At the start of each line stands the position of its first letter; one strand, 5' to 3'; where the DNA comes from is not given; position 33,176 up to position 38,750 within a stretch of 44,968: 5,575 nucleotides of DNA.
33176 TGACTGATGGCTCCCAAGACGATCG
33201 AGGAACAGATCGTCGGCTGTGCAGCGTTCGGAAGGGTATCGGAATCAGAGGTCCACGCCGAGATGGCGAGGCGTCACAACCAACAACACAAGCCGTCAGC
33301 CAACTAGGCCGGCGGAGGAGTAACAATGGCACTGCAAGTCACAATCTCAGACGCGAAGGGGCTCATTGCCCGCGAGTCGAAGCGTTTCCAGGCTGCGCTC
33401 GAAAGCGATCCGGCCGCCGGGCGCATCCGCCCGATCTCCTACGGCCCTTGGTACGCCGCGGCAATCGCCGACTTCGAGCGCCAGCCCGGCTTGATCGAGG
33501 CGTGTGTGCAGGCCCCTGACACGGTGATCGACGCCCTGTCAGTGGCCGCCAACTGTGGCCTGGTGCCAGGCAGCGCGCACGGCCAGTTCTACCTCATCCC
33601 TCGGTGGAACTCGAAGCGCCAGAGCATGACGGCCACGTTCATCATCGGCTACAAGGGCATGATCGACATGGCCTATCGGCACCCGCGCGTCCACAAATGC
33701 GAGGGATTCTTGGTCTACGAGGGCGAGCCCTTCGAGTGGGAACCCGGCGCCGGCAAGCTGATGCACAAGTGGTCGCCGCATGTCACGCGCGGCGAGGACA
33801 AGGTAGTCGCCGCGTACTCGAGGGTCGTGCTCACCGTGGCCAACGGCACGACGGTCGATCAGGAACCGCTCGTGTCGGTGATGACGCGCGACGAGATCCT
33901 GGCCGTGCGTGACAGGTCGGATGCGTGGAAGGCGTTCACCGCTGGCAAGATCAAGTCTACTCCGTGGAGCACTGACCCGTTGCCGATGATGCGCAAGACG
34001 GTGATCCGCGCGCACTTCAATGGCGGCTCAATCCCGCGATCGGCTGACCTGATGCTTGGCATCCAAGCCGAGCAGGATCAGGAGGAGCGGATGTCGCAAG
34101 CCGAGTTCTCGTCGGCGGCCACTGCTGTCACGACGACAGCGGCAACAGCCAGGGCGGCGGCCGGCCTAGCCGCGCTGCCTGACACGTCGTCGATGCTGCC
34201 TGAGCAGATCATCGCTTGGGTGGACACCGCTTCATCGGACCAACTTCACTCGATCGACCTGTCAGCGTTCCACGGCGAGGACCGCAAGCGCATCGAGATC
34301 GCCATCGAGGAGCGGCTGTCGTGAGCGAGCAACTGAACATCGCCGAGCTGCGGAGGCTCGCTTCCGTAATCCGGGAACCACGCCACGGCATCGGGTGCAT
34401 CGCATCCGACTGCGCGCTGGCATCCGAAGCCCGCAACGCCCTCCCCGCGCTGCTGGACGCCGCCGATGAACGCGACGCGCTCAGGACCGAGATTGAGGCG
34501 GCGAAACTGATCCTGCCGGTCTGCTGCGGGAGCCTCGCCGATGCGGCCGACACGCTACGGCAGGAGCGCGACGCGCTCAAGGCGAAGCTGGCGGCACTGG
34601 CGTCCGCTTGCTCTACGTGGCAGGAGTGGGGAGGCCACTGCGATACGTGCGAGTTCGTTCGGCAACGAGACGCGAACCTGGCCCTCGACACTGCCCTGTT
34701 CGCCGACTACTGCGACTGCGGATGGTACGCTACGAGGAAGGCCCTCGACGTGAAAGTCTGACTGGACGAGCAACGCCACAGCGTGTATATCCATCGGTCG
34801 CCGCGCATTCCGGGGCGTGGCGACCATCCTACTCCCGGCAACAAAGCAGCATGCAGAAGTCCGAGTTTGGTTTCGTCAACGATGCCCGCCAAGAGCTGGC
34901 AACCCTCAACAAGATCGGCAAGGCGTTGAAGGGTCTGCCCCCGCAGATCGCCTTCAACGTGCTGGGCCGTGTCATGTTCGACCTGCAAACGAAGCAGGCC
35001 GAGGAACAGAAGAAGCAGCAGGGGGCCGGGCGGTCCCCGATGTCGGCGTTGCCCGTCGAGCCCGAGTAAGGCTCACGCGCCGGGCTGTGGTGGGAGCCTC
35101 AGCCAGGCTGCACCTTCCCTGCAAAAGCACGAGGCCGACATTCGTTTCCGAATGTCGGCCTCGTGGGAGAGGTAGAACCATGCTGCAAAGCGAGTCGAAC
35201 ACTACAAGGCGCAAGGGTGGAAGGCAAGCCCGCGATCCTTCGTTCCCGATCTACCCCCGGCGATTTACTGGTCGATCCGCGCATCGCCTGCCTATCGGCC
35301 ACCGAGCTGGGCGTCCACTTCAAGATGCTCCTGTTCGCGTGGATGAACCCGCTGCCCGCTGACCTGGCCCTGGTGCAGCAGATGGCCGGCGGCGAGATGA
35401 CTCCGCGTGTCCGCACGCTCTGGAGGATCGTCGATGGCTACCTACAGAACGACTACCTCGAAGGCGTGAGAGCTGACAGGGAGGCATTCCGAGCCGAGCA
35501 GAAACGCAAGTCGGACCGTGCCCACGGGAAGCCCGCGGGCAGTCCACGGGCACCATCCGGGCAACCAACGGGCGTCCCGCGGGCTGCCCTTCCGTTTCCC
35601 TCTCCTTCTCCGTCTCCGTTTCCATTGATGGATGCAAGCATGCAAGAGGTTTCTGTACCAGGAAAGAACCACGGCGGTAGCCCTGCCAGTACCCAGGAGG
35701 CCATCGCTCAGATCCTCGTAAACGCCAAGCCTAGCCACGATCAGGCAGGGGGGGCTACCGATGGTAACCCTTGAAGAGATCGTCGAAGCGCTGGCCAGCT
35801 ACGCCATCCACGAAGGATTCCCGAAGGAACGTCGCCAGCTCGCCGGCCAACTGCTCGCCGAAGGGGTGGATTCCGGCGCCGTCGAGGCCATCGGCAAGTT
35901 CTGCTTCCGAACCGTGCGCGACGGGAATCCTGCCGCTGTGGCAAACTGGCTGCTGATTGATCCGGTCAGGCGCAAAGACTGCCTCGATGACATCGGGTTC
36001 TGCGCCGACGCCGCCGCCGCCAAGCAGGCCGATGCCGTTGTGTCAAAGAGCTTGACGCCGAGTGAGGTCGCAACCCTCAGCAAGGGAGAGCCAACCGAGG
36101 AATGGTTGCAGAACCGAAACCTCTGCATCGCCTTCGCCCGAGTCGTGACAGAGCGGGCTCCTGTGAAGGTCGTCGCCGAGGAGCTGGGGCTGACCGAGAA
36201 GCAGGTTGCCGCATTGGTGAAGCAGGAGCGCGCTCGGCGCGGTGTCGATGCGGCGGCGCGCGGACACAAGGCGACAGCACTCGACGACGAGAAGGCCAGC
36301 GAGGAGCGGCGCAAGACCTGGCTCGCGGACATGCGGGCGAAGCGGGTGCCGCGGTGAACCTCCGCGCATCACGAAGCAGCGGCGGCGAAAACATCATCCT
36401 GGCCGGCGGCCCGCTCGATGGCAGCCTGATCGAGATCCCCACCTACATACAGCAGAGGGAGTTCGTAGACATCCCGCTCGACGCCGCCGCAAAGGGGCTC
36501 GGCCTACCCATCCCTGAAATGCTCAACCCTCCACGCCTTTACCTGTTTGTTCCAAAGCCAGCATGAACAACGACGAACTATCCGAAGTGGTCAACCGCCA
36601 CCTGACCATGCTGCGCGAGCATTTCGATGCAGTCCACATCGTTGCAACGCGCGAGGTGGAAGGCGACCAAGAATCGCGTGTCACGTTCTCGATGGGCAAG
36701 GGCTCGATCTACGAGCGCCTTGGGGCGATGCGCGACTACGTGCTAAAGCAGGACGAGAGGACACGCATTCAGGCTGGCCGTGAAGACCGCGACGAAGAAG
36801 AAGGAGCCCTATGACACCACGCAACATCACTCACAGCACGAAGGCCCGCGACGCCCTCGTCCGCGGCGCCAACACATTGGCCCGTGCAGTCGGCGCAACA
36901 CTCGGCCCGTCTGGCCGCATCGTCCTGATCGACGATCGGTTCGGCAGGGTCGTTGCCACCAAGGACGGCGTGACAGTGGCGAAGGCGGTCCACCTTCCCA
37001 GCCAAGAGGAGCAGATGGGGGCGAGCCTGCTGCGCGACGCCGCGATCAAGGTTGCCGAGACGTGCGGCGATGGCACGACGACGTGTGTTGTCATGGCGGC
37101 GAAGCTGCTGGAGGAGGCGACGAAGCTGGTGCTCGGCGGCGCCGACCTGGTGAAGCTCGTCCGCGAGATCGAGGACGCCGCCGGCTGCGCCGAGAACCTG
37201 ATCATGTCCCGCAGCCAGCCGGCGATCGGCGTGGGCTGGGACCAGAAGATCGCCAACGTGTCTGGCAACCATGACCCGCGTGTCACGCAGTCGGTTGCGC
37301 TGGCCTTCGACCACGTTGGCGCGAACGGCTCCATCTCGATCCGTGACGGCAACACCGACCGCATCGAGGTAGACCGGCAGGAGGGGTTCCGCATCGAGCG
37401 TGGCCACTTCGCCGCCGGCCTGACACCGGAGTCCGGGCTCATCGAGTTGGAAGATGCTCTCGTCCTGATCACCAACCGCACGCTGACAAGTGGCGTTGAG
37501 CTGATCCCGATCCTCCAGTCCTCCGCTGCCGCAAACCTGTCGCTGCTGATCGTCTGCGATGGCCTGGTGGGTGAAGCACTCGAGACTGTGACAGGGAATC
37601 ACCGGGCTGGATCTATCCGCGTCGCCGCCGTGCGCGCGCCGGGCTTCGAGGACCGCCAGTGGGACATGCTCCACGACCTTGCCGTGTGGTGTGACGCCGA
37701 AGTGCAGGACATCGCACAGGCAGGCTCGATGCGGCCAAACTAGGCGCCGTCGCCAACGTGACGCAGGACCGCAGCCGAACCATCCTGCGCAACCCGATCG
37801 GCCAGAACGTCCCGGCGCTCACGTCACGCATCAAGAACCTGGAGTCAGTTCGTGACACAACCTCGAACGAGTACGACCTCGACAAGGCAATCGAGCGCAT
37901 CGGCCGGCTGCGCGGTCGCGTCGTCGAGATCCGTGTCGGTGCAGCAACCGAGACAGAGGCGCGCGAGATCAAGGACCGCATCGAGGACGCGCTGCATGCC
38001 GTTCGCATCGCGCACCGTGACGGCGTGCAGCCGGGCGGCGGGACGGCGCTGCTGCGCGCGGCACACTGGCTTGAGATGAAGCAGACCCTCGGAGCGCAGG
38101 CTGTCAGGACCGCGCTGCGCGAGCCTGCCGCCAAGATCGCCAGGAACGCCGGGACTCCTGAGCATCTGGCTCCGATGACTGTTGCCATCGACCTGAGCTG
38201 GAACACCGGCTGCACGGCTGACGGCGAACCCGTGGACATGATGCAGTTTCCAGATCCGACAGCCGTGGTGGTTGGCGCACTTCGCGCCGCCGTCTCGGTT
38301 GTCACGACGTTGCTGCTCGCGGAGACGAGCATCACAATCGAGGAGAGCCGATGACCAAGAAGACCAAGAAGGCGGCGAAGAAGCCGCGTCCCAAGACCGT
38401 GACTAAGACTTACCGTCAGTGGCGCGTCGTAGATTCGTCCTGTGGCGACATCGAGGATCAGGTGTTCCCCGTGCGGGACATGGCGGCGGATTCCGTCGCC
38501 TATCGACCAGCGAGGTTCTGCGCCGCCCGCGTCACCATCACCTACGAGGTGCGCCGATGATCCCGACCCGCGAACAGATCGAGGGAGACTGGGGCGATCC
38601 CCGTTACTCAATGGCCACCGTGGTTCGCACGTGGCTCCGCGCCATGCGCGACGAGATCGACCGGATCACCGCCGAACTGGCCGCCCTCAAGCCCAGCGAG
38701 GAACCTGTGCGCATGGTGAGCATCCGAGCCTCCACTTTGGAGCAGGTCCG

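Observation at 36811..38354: Phage-encoded full-length GroEL-like chaperonin, split by a -1 frame change near 37695-37743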

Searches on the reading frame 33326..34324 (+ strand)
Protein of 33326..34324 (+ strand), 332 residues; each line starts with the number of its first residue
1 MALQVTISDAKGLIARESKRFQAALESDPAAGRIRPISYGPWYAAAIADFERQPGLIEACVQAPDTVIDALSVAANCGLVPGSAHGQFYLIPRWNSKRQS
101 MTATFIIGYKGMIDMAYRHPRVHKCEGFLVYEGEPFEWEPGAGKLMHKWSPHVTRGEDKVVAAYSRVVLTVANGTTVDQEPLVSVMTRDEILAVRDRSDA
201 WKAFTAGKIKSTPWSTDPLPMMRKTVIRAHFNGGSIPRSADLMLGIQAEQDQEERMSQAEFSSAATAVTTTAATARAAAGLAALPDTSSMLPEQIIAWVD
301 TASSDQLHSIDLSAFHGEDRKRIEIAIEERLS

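Call 15: search_protein_families(library=phrogs, proteins=[window:33326-34324:+], max_evalue=0.00001)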
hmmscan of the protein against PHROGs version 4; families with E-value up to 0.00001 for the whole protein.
window:33326-34324:+ (332 aa): 1 family
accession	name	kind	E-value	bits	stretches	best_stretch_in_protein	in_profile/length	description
phrog_148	-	DNA, RNA and nucleotide metabolism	1.1e-33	118.4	1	63-259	71-246/387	RecT-like ssDNA annealing protein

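Call 42: find_encoding_contigs(protein=window:33326-34324:+, flank=10000, max_places=6)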
Protein window:33326-34324:+ (332 aa): 22 contigs read that carry it; 6 places shown.
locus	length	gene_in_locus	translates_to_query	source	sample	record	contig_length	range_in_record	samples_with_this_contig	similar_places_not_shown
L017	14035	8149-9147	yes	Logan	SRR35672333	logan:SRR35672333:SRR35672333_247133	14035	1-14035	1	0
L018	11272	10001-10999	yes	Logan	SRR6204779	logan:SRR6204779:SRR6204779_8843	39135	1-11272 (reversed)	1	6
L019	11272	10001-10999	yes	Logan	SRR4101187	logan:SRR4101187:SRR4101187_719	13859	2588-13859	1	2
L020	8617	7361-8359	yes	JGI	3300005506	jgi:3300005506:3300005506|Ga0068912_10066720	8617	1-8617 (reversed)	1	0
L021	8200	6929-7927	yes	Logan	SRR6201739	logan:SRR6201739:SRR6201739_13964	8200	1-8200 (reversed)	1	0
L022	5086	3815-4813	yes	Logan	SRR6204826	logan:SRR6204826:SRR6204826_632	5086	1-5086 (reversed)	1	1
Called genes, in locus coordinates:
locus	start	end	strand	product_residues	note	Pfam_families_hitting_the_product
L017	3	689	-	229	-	?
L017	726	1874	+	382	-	PF00004:AAA, PF07728:AAA_5 (weak)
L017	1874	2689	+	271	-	-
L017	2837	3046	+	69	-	-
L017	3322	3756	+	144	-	-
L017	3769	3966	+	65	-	-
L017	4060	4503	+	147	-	-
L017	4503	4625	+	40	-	-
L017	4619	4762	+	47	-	-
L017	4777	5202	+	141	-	PF21781:DUF6876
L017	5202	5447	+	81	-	-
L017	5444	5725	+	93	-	-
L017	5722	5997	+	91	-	-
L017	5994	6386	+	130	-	PF01381:HTH_3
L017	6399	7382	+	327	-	PF09588:YqaJ (weak)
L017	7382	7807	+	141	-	PF11672:DUF3268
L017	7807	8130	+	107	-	-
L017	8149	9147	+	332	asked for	PF03837:RecT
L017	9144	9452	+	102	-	-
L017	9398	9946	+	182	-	-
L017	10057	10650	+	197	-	-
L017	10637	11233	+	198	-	-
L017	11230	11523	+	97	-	-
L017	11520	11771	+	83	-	-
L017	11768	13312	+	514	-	PF00118:Cpn60_TCP1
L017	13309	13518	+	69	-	-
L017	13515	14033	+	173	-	?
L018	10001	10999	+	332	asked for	PF03837:RecT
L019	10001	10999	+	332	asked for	PF03837:RecT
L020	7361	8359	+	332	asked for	PF03837:RecT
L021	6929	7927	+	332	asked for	PF03837:RecT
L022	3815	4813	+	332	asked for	PF03837:RecT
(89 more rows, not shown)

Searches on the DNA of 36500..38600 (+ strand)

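Call 5: search_dna_similar(query=window:36500-38600:+, collection=phages, mode=near, max_rows=30)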
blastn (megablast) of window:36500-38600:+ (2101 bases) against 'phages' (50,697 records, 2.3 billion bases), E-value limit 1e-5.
No match.
